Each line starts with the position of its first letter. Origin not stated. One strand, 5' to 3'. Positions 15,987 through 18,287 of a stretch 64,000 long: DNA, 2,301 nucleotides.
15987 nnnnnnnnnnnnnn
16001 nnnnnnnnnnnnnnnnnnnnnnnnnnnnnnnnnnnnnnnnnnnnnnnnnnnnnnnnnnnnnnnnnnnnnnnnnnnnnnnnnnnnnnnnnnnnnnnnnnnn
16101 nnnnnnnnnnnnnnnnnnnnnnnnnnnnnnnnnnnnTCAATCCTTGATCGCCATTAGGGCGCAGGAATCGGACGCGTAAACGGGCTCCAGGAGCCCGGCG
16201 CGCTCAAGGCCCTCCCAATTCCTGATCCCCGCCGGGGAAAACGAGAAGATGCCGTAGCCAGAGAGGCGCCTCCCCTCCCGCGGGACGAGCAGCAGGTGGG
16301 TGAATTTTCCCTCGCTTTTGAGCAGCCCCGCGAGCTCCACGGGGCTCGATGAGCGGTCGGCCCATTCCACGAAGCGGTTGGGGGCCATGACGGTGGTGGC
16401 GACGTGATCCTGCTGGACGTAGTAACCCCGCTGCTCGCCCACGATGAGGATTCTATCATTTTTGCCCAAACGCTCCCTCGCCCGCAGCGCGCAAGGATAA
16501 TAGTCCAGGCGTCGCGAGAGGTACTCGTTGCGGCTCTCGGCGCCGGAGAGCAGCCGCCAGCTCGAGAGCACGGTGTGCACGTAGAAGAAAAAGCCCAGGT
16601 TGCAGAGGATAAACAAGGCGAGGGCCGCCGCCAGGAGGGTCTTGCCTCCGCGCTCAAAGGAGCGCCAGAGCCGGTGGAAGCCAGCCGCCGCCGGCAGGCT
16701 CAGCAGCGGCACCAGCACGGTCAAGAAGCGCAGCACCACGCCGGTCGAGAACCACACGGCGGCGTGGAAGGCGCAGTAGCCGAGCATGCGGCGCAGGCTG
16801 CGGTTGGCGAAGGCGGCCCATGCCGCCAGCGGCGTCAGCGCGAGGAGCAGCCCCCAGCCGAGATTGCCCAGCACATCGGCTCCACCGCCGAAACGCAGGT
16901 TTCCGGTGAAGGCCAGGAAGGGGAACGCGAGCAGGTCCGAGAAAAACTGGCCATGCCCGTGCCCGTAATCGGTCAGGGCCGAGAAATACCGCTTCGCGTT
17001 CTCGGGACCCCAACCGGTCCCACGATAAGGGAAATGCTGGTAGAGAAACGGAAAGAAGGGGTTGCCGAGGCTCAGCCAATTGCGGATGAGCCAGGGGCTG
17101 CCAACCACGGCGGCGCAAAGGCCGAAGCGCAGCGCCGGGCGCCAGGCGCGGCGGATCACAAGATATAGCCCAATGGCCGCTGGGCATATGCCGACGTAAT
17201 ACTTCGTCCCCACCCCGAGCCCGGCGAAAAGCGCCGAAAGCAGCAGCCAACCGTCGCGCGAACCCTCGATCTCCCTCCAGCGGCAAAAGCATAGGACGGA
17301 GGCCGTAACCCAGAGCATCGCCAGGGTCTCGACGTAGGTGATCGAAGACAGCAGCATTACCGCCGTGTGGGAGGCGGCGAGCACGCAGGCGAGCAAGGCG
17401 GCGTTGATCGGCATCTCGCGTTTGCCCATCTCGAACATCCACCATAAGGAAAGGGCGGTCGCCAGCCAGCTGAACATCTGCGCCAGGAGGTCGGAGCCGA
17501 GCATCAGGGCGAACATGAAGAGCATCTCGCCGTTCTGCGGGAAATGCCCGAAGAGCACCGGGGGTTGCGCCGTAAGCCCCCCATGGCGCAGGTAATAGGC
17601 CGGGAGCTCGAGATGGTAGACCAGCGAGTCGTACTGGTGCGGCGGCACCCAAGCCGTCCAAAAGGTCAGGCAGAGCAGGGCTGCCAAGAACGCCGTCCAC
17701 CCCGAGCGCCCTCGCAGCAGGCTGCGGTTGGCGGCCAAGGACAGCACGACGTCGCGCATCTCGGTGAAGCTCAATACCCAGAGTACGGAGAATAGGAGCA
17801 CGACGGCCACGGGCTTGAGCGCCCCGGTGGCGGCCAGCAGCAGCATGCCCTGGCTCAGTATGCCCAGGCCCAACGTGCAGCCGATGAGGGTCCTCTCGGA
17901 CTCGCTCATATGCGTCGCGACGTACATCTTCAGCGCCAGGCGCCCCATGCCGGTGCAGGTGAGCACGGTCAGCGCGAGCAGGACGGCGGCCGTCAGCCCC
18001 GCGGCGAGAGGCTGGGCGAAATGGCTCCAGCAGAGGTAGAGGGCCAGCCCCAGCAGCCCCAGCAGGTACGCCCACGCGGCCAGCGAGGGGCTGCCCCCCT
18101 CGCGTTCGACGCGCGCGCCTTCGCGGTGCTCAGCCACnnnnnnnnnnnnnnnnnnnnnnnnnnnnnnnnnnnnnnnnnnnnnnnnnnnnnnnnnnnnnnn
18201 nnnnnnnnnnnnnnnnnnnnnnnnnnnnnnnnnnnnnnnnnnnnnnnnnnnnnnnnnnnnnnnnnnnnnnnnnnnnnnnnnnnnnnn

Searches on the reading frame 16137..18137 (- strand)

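Call 50: search_protein_families(library=pfam, proteins=[window:16137-18137:-], max_evalue=0.00001)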
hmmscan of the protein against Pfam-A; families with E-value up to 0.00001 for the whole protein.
window:16137-18137:- (666 aa): 2 families
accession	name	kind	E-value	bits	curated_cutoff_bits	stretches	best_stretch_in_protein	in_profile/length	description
PF13231.12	PMT_2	-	1.8e-09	38.4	26.1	1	208-350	13-158/160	Dolichyl-phosphate-mannose-protein mannosyltransferase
PF02366.24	PMT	-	8.1e-08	32.6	22.7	1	217-366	87-235/245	Dolichyl-phosphate-mannose-protein mannosyltransferase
